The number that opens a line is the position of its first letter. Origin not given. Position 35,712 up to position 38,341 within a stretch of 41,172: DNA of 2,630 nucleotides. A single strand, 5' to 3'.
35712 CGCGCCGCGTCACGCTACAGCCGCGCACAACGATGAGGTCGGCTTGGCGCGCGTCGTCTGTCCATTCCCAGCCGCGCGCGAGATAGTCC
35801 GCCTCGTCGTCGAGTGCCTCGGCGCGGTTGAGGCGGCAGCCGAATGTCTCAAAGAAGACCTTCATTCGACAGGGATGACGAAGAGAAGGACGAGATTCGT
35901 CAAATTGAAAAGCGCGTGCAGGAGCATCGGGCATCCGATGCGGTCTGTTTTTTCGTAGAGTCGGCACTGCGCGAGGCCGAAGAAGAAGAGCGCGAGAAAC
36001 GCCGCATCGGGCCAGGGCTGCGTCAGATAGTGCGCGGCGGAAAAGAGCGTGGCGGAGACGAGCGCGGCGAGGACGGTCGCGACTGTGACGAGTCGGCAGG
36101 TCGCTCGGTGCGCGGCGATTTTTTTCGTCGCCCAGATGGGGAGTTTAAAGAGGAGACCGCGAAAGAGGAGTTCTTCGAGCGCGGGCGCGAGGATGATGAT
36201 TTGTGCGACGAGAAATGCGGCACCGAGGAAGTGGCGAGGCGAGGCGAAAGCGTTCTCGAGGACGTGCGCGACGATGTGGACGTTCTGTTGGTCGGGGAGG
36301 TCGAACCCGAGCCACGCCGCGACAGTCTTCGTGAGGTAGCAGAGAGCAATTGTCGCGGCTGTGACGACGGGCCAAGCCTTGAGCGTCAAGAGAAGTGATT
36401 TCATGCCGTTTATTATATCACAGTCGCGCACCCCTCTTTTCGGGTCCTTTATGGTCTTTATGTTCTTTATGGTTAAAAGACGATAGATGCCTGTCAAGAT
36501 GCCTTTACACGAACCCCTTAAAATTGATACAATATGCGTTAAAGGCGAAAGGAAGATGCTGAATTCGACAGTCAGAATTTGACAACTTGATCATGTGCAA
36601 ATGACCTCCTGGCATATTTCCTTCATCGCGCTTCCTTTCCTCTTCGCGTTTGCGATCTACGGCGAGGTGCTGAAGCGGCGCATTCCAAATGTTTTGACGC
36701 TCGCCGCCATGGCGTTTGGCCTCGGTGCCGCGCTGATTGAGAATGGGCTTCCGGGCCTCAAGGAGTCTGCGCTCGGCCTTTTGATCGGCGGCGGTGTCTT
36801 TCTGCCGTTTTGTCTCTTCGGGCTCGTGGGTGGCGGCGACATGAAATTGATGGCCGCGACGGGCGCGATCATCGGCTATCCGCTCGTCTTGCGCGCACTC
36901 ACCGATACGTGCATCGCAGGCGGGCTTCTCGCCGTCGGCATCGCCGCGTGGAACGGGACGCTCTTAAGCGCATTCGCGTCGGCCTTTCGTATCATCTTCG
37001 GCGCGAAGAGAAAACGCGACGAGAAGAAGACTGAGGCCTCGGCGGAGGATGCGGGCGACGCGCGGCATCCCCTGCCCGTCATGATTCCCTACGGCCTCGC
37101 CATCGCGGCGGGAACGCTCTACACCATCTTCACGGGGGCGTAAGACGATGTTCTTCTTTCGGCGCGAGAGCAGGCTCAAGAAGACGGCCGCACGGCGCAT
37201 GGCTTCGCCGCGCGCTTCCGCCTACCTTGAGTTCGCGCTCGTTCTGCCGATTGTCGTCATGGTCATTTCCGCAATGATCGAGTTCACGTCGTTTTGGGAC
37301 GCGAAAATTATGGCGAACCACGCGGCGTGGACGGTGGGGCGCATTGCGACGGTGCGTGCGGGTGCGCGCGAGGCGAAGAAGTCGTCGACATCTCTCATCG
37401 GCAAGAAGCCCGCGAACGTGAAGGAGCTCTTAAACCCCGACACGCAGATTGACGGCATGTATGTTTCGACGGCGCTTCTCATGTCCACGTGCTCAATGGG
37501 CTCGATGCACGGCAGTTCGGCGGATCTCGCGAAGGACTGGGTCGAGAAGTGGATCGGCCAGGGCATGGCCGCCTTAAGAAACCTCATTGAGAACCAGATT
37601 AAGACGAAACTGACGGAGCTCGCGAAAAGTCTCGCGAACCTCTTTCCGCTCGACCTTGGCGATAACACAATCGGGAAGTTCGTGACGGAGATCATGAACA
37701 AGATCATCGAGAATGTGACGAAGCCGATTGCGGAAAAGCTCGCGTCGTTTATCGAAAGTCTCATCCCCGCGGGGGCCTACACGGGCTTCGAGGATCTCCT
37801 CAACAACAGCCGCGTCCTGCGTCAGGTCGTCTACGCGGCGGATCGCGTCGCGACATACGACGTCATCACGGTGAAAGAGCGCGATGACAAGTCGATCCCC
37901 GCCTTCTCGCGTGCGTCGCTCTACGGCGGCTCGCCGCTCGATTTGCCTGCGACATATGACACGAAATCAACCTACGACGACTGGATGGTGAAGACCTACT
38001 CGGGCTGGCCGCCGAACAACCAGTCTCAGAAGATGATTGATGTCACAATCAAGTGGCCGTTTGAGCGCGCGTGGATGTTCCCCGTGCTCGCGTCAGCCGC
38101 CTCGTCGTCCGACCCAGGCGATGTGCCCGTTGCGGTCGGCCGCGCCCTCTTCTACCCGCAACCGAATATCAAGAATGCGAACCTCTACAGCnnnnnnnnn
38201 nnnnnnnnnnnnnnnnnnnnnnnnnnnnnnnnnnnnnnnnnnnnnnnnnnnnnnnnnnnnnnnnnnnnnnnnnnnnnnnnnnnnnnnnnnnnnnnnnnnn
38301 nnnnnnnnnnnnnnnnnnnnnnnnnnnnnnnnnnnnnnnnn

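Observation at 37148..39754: Giant (868 aa) TadE-class pseudopilin with non-Gly processing site and acidic Ser/Asp tail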

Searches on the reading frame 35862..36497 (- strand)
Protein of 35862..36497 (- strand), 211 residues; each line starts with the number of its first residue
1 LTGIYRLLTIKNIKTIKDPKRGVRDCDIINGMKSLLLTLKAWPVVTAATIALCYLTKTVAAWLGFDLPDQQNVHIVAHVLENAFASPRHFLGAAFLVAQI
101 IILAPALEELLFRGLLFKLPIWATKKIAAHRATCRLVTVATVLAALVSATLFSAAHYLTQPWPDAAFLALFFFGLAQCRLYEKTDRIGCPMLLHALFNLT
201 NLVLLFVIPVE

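Call 3: search_protein_families(library=pfam, proteins=[window:35862-36497:-], max_evalue=1)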
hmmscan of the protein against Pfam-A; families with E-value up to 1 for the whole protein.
window:35862-36497:- (211 aa): 1 family
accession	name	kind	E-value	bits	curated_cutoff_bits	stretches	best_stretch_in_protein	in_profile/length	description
PF02517.21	Rce1-like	-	4e-16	59.5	22.4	1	94-199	5-92/93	Type II CAAX prenyl endopeptidase Rce1-like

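Call 4: search_protein_families(library=ncbifam, proteins=[window:35862-36497:-], max_evalue=1)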
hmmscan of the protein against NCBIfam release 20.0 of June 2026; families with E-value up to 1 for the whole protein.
window:35862-36497:- (211 aa): 10 families
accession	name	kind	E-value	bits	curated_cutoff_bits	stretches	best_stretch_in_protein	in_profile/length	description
NF033192.3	CPBP_JDVT_MrtJ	equivalog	1e-13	51.8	75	1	98-203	2-97/98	JDVT-CTERM system glutamic-type intramembrane protease MrtJ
NF040914.1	Mrt_core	domain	1.4e-10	41.1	100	1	95-204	3-104/108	myxosortase family intramembrane protease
NF040594.1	CPBP_fam_MrtC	equivalog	1.4e-09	38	195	1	90-204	112-218/221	myxosortase MrtC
NF046050.1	CPBP_fam_MroQ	equivalog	3.9e-08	33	270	1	96-206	129-225/243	intramembrane glutamic endopeptidase MroQ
NF040674.1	CPBP_fam_MrtP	equivalog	1e-06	28.5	250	1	97-204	250-349/354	myxosortase MrtP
NF040915.1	CPBP_fam_MrtZ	exception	0.00023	20.7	325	1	103-205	173-268/275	myxosortase MrtZ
NF041647.1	ABC_perm_CPBP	equivalog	0.00032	19.6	435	1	45-205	494-634/636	ABC transporter permease subunit/CPBP intramembrane protease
NF040589.1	CPBP_Synerg_MrtS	equivalog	0.00035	20.8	130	1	138-199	102-161/170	Synerg-CTERM system glutamic-type intramembrane protease MrtS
NF040593.1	CPBP_fam_MrtX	exception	0.014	15.2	180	1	65-203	103-231/238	myxosortase MrtX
NF052640.1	CPBP_M949_0222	equivalog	0.39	10.6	220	1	98-116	61-79/213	M949_0222 family glutamic-type intramembrane endopeptidase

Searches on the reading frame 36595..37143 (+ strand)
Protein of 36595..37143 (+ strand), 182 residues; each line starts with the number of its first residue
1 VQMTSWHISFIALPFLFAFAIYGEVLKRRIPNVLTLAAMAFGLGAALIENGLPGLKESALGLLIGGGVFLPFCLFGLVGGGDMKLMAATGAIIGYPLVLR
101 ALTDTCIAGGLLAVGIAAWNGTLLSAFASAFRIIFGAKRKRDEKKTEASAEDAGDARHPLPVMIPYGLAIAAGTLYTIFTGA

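Call 3: search_protein_families(library=pfam, proteins=[window:36595-37143:+], max_evalue=1)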
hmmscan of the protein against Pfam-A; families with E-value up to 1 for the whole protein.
window:36595-37143:+ (182 aa): 1 family
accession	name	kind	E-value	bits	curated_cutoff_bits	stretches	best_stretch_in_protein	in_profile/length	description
PF01478.23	Peptidase_A24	-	2.2e-13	51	26.5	1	15-114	5-104/104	Type IV leader peptidase family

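Call 4: search_protein_families(library=ncbifam, proteins=[window:36595-37143:+], max_evalue=1)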
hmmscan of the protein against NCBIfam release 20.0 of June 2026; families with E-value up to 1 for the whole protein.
window:36595-37143:+ (182 aa): 0 families

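Call 62: search_solved_structures(query=window:36595-37143:+, max_evalue=10, show_alignments=3)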
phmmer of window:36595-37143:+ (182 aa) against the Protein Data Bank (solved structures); distinct sequences matched with E-value up to 10: 2.
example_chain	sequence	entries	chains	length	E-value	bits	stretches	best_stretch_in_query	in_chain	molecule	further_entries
1gsa_A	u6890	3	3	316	1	12.4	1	39-91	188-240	GLUTATHIONE SYNTHETASE | GLUTATHIONE BIOSYNTHETIC LIGASE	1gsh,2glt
6nyr_A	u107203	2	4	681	1.8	11.7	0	19-55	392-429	Crov588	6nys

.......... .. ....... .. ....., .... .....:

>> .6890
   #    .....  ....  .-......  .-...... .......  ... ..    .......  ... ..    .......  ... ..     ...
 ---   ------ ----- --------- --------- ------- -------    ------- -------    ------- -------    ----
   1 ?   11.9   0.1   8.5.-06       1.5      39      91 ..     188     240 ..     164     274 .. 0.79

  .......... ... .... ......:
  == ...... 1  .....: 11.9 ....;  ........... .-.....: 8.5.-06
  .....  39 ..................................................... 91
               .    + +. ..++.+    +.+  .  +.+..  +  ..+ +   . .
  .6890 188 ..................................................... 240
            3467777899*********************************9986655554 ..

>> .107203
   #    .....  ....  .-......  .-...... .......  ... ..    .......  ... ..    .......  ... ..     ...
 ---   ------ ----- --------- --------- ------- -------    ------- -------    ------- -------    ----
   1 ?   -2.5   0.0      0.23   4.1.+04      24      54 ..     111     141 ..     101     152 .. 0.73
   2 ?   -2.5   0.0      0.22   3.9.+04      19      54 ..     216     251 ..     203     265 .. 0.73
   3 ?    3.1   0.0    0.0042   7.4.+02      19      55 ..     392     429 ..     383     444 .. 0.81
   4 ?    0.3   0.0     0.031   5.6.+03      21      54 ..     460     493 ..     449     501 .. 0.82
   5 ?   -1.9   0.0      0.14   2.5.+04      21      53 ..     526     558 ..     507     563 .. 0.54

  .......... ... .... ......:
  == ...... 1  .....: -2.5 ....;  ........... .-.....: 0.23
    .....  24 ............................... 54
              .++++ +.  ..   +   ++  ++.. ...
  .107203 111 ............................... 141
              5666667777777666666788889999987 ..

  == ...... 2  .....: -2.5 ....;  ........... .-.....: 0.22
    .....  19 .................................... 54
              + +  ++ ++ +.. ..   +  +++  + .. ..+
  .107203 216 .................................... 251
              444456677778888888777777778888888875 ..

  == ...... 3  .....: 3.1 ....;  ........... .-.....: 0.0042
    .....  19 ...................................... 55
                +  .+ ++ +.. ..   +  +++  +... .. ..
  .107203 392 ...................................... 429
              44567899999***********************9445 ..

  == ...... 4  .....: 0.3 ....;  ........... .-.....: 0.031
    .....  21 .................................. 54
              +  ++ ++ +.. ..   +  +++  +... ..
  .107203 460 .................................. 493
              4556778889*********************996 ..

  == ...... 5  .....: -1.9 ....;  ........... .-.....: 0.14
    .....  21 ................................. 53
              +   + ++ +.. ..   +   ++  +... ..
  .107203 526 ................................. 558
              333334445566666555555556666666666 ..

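Call 66: search_dna_similar(query=window:36595-37143:+, collection=plasmids, mode=protein, max_evalue=0.001, max_rows=12)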
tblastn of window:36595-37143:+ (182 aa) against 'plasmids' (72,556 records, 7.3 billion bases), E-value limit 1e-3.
No match.

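Call 67: find_homologous_proteins(query=window:36595-37143:+, max_evalue=0.001)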
Query window:36595-37143:+ (182 aa): 235 proteins with E <= 0.001 among 3218 candidates; the best 120 are listed.
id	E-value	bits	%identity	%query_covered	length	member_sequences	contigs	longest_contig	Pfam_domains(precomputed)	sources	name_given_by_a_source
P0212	4.7e-109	380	100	99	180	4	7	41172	PF01478.24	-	-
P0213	3.1e-108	377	99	99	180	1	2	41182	PF01478.24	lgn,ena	-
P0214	1.7e-104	365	98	99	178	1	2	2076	PF01478.24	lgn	-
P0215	1.2e-95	336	89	99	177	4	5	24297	PF01478.24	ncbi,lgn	-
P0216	2.6e-92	326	87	99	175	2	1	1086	PF01478.24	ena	-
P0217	2.4e-91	322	85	99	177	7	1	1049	PF01478.24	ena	-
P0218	6.9e-90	318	86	99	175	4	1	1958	PF01478.24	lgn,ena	-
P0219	1.5e-89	317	85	98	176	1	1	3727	PF01478.24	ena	-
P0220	3.1e-88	312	83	99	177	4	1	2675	PF01478.24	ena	-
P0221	8.9e-88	311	82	99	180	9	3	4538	PF01478.24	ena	-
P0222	1.2e-85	304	82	98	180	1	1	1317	PF01478.24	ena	-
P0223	7.4e-67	243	69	99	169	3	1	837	PF01478.24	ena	-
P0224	1.6e-59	219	63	96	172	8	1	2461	PF01478.24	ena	-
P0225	3.9e-57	211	66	95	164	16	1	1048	PF01478.24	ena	-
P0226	4.2e-57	211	64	95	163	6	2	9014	PF01478.24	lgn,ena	-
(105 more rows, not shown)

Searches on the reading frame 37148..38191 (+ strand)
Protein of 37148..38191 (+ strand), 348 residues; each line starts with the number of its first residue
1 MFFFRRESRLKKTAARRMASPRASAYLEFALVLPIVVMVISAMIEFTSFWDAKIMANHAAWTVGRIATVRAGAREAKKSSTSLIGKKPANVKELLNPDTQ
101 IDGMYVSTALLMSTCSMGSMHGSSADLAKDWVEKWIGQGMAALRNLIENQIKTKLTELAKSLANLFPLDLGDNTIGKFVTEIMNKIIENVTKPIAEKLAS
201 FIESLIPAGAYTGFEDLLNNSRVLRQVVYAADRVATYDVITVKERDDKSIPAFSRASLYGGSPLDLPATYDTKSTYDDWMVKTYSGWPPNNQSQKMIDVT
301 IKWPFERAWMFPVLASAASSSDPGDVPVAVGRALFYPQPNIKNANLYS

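Call 88: predict_structure(alignment_id=A3)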
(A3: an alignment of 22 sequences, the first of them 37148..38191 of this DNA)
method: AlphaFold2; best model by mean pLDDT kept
length: 348 residues; sequences in the alignment: 22
mean_pLDDT: 70.5   pTM: 0.60
mean pLDDT of the five models: 70.5, 68.9, 68.5, 68.2, 67.5
residues with pLDDT >= 90: 28; 70-90: 161; 50-70: 116; < 50: 43
segments of 3 or more residues with pLDDT < 50: 1-3, 167-172, 249-267, 309-320, 346-348
pLDDT, mean of each block of 10 residues (from residue 1): 59 74 75 81 82 91 88 65 82 82 90 79 73 70 71 67 52 55 64 69 66 78 86 88 71 43 46 67 63 76 70 42 68 78 51
secondary structure, 60 per line:
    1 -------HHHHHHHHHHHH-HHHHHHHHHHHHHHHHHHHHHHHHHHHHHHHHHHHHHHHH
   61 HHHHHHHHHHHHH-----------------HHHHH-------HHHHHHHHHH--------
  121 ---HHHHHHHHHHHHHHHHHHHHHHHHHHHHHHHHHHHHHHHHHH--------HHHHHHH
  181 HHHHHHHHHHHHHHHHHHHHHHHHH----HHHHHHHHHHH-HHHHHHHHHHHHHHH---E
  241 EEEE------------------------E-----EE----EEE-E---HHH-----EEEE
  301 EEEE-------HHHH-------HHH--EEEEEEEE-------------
elements in order: H8-19 H21-73 H91-95 H103-112 H124-165 H174-205 H210-220 H222-236 E240-244 E281-283 E297-304 H312-315 E328-335

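Call 90: fold_search(model_id=the predicted structure, library=pdb)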
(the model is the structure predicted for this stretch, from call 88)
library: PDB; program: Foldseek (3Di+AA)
matches with E <= 10: 46; with E <= 0.001: 0
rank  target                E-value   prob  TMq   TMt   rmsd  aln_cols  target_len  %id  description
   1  6r1j_J                2.5e-01  0.20  0.15  0.17  23.1       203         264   14  Structure of the soluble AhlC triple head mutant of the tripartite alpha-pore forming toxin, AHL, from Aeromonas hydro (released 2019-07-10)
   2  6h2e_P                5.3e-01  0.13  0.14  0.17  20.7       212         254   13  Structure of the soluble AhlC of the tripartite alpha-pore forming toxin, AHL, from Aeromonas hydrophila. (released 2019-07-10)
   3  6h2e_Q                7.8e-01  0.11  0.15  0.18  22.8       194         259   15  Structure of the soluble AhlC of the tripartite alpha-pore forming toxin, AHL, from Aeromonas hydrophila. (released 2019-07-10)
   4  6r81_A                2.0e+00  0.07  0.17  0.11  18.7       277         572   10  Multidrug resistance transporter BmrA mutant E504A bound with ATP and Mg solved by Cryo-EM (released 2020-05-06)
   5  4wpc_B                2.1e+00  0.06  0.13  0.15  25.2       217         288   10  Crystal structure of Rgd1p F-BAR domain in complex with inositol phosphate (released 2014-12-24)
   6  2y6w_B                2.1e+00  0.02  0.07  0.15  22.1       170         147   12  Structure of a Bcl-w dimer (released 2011-10-26)
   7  2y6w_A                2.4e+00  0.02  0.08  0.15  22.0       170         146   12  Structure of a Bcl-w dimer (released 2011-10-26)
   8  7nb6_A                2.5e+00  0.07  0.13  0.14  19.7       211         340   12  Structure of the autoinducer-2 exporter TqsA from E. coli (released 2022-05-11)
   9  6mrt_A                3.8e+00  0.05  0.15  0.17  28.5       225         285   12  12-meric ClyA pore complex (released 2019-05-15)
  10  6ajm_A                3.8e+00  0.01  0.08  0.11  15.4       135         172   11  Crystal structure of apo AtaTR (released 2019-01-02)
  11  8kdg_B                4.0e+00  0.02  0.11  0.09  24.1       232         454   12  Structure of LAT1-CD98hc-Fab170 in complex with BCH, consensus map (released 2025-02-12)
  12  6wty_A                4.2e+00  0.03  0.15  0.17  18.4       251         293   12  Plasmodium vivax reticulocyte binding protein 2b (PvRBP2b) bound to human monoclonal antibody 253245 (released 2021-01-27)
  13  4ar9_A                4.4e+00  0.01  0.08  0.07  22.1       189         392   11  Crystal structure of the peptidase domain of collagenase T from Clostridium tetani at 1.69 angstrom resolution. (released 2013-06-05)
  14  5c22_C                4.7e+00  0.04  0.13  0.17  19.7       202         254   14  Crystal structure of Zn-bound HlyD from E. coli (released 2016-02-17)
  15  3jbi_V                5.0e+00  0.06  0.11  0.23  17.3       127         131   12  MDFF model of the vinculin tail domain bound to F-actin (released 2015-11-04)
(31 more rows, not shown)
